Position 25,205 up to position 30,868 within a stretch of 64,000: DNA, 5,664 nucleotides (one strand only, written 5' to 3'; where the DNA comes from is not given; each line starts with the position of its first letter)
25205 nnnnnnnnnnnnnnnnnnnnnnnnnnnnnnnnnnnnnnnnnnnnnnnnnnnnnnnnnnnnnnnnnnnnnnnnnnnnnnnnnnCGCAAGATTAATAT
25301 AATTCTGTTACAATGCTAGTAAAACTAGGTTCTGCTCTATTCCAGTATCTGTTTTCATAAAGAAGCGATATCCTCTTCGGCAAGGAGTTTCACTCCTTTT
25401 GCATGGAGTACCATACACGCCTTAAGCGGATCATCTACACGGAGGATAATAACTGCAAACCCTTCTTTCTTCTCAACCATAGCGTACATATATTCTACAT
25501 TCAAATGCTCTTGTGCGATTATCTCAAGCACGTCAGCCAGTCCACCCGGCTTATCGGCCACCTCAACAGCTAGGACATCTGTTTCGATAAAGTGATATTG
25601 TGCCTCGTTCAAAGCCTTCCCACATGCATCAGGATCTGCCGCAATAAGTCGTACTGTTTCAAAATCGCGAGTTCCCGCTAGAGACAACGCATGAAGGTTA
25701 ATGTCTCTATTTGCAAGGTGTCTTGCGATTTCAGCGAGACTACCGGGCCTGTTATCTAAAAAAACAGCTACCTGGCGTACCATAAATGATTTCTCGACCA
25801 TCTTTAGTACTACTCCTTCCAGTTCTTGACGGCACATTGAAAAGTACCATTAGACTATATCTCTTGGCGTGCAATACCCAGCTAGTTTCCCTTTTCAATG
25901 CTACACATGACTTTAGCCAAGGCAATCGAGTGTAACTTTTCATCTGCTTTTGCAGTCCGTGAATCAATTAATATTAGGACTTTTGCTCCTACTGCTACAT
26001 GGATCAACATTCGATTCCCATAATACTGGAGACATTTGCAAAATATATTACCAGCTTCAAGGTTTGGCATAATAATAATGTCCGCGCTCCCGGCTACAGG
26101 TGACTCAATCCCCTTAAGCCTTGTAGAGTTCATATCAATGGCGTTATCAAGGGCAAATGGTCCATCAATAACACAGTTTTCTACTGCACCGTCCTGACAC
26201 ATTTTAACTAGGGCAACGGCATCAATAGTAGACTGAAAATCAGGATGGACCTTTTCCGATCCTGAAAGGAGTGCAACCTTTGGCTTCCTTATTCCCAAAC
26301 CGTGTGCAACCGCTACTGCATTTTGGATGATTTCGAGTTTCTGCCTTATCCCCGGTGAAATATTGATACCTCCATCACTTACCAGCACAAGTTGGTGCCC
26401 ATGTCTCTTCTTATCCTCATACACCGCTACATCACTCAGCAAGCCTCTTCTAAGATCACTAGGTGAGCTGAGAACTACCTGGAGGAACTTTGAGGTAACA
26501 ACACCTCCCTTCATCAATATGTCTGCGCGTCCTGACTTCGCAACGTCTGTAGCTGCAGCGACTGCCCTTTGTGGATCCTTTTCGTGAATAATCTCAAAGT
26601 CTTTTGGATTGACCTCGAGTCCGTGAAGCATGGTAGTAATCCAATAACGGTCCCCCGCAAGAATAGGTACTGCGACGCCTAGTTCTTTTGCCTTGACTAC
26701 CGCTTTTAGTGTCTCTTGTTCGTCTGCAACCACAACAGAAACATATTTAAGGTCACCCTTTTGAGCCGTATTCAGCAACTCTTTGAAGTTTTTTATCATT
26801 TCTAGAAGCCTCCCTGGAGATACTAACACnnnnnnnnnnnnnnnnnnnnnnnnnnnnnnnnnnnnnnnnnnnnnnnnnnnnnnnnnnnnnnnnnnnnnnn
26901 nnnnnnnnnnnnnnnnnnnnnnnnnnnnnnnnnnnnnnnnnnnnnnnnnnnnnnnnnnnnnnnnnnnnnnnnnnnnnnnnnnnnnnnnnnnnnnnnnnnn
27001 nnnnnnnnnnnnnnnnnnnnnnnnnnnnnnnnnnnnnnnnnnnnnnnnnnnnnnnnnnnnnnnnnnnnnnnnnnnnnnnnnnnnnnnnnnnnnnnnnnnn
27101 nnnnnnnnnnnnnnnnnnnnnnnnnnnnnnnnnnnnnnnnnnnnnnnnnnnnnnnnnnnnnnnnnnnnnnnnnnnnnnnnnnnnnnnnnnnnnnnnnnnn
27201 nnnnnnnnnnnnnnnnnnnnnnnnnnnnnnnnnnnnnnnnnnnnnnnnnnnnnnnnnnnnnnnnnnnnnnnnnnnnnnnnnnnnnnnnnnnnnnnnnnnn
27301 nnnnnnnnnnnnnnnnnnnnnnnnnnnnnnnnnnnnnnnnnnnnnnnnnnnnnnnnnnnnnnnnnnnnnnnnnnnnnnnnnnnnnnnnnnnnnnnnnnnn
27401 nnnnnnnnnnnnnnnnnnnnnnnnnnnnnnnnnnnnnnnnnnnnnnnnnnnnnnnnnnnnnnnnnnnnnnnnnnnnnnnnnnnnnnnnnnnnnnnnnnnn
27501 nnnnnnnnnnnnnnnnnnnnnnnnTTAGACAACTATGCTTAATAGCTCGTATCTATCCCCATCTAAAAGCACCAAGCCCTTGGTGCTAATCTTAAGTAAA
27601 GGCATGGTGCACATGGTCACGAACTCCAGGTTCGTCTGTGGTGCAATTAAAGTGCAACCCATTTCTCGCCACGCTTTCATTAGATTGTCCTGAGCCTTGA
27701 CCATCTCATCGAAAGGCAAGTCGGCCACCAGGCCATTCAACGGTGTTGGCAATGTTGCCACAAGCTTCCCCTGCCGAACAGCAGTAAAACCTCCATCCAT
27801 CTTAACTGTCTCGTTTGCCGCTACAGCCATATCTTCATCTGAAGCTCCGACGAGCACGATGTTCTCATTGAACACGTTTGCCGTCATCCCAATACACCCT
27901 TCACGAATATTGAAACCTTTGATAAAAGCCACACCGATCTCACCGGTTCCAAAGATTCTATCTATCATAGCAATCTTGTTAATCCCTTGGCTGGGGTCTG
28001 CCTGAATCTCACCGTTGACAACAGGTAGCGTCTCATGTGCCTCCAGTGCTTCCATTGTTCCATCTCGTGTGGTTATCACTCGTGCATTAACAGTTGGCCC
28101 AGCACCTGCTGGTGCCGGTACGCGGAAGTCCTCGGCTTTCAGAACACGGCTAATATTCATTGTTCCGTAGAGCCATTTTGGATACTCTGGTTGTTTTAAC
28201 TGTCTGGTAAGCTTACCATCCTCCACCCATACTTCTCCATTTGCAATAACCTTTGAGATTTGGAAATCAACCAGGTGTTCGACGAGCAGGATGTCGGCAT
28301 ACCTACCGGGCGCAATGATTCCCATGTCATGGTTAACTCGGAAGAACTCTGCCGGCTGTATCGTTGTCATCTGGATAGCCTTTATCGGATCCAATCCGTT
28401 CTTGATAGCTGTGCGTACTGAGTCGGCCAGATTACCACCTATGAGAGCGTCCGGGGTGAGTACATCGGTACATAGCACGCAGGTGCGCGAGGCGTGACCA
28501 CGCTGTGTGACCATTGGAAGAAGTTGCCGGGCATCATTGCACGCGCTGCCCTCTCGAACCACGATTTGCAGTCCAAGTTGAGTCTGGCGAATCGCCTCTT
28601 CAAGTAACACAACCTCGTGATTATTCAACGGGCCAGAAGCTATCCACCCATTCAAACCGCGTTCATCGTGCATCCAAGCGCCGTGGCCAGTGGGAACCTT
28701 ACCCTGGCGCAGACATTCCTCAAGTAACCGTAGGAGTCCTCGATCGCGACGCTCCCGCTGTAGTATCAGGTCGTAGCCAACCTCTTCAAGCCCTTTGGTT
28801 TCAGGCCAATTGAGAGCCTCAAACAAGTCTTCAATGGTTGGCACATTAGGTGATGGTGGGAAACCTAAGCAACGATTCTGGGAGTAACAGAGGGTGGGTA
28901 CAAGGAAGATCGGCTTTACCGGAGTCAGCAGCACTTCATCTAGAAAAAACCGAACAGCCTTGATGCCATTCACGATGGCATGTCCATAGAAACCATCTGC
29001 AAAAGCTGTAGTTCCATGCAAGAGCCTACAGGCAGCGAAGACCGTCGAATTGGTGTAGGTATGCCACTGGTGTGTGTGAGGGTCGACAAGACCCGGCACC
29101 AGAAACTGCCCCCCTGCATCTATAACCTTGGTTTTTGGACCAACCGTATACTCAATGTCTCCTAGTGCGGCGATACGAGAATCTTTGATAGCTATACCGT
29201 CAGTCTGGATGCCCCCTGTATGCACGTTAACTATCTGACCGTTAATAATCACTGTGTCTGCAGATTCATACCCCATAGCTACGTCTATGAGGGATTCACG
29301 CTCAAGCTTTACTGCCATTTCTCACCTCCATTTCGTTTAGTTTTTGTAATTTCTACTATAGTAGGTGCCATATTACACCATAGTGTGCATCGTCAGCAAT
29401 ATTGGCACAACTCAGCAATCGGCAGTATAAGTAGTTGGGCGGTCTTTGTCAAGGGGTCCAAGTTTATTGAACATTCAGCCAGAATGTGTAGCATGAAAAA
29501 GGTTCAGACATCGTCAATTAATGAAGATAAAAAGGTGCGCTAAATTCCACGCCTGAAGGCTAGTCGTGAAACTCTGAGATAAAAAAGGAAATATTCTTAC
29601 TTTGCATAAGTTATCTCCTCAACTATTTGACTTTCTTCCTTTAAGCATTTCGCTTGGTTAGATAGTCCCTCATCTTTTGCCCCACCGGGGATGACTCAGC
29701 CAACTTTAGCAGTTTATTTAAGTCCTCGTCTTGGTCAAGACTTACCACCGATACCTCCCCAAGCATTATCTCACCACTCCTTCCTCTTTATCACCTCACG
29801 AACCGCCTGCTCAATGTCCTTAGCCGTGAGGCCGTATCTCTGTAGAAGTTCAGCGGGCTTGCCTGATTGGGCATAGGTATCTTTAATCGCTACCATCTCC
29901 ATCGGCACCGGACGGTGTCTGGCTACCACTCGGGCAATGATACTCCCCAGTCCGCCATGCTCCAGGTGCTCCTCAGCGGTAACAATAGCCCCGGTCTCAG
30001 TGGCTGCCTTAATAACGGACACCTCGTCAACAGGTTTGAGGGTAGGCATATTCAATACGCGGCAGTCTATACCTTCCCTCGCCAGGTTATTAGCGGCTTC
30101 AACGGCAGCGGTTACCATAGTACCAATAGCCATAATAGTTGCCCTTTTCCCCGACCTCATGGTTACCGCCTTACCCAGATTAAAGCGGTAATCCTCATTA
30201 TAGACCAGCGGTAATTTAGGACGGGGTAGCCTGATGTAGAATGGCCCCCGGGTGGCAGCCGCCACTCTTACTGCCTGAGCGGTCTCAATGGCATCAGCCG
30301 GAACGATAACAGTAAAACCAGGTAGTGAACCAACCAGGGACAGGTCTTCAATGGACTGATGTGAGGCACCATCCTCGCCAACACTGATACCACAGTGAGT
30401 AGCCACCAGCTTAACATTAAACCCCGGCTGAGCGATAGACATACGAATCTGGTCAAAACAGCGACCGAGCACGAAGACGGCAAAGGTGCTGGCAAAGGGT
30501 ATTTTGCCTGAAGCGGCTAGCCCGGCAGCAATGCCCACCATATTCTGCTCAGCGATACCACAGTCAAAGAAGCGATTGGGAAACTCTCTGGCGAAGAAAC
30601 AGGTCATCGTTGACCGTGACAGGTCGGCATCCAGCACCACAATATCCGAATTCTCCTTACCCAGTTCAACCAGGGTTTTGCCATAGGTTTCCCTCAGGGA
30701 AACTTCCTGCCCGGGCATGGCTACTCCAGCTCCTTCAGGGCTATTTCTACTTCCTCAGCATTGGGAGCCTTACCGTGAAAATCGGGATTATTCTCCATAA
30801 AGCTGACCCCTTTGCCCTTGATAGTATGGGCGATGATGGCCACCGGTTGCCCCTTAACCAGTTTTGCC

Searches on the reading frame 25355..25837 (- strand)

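Call 4: search_protein_families(library=pfam, proteins=[window:25355-25837:-])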
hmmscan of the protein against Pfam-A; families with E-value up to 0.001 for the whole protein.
window:25355-25837:- (160 aa): 4 families
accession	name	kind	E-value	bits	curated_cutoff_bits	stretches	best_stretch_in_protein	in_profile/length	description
PF19571.5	ACT_8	-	1.5e-18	67.4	23.5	1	20-158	3-139/141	ACT domain pair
PF01842.31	ACT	-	3.8e-15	55.8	27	2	89-135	3-50/66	ACT domain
PF22629.2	ACT_AHAS_ss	-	5.4e-13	49.3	27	1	89-136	1-48/67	AHAS small subunit-like ACT domain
PF13291.12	ACT_4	-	1.9e-10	41.7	27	1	89-134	9-54/80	ACT domain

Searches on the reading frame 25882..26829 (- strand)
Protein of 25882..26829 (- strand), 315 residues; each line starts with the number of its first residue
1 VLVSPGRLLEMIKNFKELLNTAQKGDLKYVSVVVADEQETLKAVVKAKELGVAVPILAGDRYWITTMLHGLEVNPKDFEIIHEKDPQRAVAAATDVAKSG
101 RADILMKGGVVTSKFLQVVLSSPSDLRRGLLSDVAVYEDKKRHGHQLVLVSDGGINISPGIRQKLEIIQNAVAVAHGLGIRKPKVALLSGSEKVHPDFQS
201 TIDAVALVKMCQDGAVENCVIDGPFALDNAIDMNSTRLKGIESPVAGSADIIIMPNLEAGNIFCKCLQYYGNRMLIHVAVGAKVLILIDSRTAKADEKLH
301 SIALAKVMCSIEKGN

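Call 4: search_protein_families(library=pfam, proteins=[window:25882-26829:-])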
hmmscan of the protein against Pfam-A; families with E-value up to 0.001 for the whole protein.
window:25882-26829:- (315 aa): 1 family
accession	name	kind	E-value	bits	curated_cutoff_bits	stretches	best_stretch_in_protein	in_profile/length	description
PF01515.24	PTA_PTB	-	4.1e-38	132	24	1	90-305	105-318/319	Phosphate acetyl/butaryl transferase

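Call 5: search_protein_families(library=ncbifam, proteins=[window:25882-26829:-], max_evalue=0.00001)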
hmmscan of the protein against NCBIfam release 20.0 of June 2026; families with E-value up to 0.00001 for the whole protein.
window:25882-26829:- (315 aa): 10 families
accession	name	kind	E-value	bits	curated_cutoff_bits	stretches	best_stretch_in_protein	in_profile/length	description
NF004472.0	PRK05805.1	subfamily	2.9e-88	295.8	399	1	11-310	1-299/302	phosphate butyryltransferase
TIGR02706.1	P_butyryltrans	equivalog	1.2e-81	274.1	410.5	1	15-308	1-293/294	phosphate butyryltransferase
NF005837.0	PRK07742.1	equivalog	2.2e-75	253.7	409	1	15-307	3-295/299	phosphate butyryltransferase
NF006045.0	PRK08190.1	subfamily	1.7e-73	248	282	1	9-311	158-459/467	bifunctional enoyl-CoA hydratase/phosphate acetyltransferase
NF008852.0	PRK11890.1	subfamily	1.1e-68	231.7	413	1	13-311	8-305/315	phosphate acetyltransferase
TIGR02709.1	branched_ptb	equivalog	6.9e-30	104.6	475.15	1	81-305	48-268/271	branched-chain phosphotransacylase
NF007233.1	PRK09653.1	subfamily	1.8e-20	73.7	310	1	145-272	156-281/319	phosphotransacetylase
TIGR00651.1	pta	equivalog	1.5e-16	60.7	311.2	1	141-272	143-269/304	phosphate acetyltransferase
NF004167.0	PRK05632.1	equivalog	7.6e-13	47.9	418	1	146-269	541-662/708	phosphate acetyltransferase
NF009501.0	PRK12861.1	subfamily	1.4e-06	26.7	1178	1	147-272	598-721/764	NADP-dependent malic enzyme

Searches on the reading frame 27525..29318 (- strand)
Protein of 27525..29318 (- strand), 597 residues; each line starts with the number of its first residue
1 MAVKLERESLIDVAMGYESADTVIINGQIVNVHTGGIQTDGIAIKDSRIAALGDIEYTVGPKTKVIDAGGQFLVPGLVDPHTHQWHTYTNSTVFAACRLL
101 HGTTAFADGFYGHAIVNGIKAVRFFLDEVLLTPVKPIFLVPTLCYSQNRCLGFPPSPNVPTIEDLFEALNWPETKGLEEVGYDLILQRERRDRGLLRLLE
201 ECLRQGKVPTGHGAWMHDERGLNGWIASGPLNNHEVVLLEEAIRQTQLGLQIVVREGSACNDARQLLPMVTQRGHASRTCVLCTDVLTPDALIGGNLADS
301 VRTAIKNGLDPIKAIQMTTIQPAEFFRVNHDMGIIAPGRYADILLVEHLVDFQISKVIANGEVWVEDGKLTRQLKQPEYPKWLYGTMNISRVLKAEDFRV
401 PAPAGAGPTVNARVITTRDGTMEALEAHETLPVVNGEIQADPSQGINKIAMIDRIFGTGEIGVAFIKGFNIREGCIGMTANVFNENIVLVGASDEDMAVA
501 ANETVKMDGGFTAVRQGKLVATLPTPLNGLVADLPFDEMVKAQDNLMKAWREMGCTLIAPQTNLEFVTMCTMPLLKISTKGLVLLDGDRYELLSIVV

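Call 4: search_protein_families(library=pfam, proteins=[window:27525-29318:-])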
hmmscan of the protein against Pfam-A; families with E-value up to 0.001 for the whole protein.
window:27525-29318:- (597 aa): 3 families
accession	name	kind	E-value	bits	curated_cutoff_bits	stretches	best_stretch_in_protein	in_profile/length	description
PF13382.11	Adenine_deam_C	-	1.4e-39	135.7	27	1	427-583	7-163/169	Adenine deaminase C-terminal domain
PF01979.26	Amidohydro_1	-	1.9e-20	73.8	25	1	72-363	1-344/345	Amidohydrolase family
PF07969.17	Amidohydro_3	-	7.8e-11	42.5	29.7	1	64-88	1-25/472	Amidohydrolase family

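Call 5: search_protein_families(library=ncbifam, proteins=[window:27525-29318:-], max_evalue=0.00001)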
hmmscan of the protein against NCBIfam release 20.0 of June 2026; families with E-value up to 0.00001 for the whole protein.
window:27525-29318:- (597 aa): 32 families (the best 25 are shown)
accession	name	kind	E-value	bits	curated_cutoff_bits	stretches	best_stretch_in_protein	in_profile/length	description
TIGR01178.1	ade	equivalog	2.1e-87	293.9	472.5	1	21-583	1-542/552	adenine deaminase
NF007457.0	PRK10027.1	equivalog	6.4e-58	196.3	768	1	7-595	17-584/588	adenine deaminase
NF051886.1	XaaProDiPepCaul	equivalog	4.6e-15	55.5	500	1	298-347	325-374/398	Xaa-Pro dipeptidase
NF011990.0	PRK15446.2-6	subfamily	1.1e-13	50.7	233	1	281-363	303-381/390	alpha-D-ribose 1-methylphosphonate 5-triphosphate diphosphatase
NF006689.0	PRK09237.1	equivalog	3.4e-12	45.6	371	1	20-107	3-90/383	amidohydrolase/deacetylase family metallohydrolase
NF009060.0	PRK12394.1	equivalog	6.7e-12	44.9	442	1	20-108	3-90/381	metallo-dependent hydrolase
NF006056.0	PRK08204.1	subfamily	2.4e-11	43.1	391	1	21-88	4-71/449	hypothetical protein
TIGR02318.1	phosphono_phnM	equivalog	3e-11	42.9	390.55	0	286-362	296-373/376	phosphonate metabolism protein PhnM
TIGR03178.1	allantoinase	equivalog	8.4e-10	38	357.85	1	24-83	3-59/441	allantoinase AllB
NF004701.0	PRK06038.1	equivalog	4.1e-09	35.7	609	1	18-86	2-68/432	N-ethylammeline chlorohydrolase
TIGR01224.1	hutI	equivalog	6.6e-09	35.1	298.15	1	40-94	4-59/377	imidazolonepropionase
NF006560.0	PRK09061.1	subfamily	1.2e-08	33.7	340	1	11-85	17-88/517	amidohydrolase family protein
TIGR02033.1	D-hydantoinase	equivalog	1.3e-08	34.2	393.25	1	23-103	2-77/454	dihydropyrimidinase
NF009941.0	PRK13404.1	subfamily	1.3e-08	33.9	647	1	20-107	4-85/478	dihydropyrimidinase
TIGR01975.1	isoAsp_dipep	equivalog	1.9e-08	33.9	331.25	1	297-371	311-383/389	beta-aspartyl-peptidase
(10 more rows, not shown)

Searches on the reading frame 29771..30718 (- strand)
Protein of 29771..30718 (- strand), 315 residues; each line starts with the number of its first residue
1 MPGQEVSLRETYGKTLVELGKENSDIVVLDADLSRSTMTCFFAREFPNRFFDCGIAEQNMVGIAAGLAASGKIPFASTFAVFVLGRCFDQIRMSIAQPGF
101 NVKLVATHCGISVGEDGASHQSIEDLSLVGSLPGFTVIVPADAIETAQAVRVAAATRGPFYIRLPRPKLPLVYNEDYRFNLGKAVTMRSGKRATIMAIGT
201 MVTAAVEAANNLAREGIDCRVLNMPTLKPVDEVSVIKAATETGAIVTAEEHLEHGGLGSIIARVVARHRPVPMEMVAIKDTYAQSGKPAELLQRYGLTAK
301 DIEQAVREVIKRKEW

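Call 4: search_protein_families(library=pfam, proteins=[window:29771-30718:-])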
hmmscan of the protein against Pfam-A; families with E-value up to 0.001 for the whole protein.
window:29771-30718:- (315 aa): 3 families
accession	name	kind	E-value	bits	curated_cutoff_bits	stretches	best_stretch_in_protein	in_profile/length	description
PF02779.29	Transket_pyr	-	3.9e-50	170.3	27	1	5-170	2-173/174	Transketolase, pyrimidine binding domain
PF02780.25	Transketolase_C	-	5e-31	107.6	25.9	1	182-302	1-124/124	Transketolase, C-terminal domain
PF22613.1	Transketolase_C_1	-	5.4e-06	27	27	1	190-231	11-52/113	Transketolase-like TK C-terminal domain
